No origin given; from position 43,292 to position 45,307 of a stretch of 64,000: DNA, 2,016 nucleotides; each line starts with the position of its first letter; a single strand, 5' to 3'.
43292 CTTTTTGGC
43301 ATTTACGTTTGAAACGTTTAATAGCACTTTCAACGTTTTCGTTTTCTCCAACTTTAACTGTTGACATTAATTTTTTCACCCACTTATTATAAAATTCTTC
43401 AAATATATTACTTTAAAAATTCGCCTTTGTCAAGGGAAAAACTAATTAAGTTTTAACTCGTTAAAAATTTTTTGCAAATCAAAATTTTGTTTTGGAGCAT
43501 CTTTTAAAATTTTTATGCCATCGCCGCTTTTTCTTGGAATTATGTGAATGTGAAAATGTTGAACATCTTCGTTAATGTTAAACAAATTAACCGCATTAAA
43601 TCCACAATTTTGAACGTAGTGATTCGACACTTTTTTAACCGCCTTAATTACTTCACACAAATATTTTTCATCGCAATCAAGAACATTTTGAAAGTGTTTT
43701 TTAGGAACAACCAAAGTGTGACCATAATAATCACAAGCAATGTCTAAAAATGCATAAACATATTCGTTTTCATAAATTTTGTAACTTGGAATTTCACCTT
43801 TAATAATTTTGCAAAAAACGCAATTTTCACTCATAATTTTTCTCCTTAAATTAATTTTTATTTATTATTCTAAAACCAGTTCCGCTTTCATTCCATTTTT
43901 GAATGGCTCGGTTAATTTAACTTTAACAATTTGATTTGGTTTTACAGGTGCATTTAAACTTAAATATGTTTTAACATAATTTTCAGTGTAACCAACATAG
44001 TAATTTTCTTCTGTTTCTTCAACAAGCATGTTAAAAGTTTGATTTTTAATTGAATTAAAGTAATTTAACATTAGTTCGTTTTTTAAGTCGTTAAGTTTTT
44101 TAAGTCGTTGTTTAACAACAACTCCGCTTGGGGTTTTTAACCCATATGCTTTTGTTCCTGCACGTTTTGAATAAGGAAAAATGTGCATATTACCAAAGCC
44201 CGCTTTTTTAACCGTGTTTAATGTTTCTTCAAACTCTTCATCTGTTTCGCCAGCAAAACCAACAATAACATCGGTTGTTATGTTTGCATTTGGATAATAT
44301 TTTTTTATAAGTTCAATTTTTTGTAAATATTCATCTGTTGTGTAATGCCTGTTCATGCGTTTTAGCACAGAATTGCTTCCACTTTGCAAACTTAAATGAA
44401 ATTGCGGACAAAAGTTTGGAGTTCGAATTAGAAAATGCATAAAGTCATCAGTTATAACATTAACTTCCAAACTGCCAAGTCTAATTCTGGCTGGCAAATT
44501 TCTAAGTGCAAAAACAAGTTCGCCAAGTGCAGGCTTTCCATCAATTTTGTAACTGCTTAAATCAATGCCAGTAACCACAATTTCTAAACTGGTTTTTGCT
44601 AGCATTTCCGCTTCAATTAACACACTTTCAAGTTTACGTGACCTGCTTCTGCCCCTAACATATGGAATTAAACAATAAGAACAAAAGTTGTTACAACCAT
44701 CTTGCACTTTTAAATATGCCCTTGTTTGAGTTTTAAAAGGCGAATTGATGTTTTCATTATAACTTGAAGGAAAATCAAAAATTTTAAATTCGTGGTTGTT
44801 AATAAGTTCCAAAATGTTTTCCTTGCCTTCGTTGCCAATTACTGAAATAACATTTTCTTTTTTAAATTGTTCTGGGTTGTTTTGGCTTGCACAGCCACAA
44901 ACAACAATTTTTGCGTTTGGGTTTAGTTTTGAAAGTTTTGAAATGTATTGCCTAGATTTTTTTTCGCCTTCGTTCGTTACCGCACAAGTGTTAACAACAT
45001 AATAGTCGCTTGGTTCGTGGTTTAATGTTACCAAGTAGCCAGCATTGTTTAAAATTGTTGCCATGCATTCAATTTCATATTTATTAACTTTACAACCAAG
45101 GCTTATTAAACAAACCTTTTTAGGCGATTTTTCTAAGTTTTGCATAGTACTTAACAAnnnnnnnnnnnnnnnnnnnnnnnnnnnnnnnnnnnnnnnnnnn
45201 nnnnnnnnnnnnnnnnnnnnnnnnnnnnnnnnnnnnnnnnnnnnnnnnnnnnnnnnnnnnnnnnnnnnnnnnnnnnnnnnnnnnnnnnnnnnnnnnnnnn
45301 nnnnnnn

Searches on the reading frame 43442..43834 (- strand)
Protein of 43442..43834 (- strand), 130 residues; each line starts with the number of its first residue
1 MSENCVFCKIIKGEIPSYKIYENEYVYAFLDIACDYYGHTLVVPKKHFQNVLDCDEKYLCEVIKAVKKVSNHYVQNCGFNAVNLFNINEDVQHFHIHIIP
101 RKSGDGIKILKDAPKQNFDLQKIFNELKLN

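Call 12: search_protein_families(library=pfam, proteins=[window:43442-43834:-])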
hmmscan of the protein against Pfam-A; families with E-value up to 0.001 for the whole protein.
window:43442-43834:- (130 aa): 2 families
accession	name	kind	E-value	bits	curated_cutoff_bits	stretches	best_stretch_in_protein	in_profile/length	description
PF01230.28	HIT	-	4.4e-19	69.4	21.5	1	12-103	1-97/98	HIT domain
PF11969.13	DcpS_C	-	1.1e-12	48.9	24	1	4-102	1-103/114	Scavenger mRNA decapping enzyme C-term binding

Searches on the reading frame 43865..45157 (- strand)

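Call 12: search_protein_families(library=pfam, proteins=[window:43865-45157:-])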
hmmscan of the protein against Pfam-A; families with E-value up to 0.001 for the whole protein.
window:43865-45157:- (430 aa): 2 families
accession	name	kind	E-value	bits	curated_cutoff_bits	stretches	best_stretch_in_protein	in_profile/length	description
PF04055.27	Radical_SAM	-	2.7e-25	89.9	29.5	1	150-315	2-165/166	Radical SAM superfamily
PF00919.26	UPF0004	-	5.5e-25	87.7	27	1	14-103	1-91/98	Uncharacterized protein family UPF0004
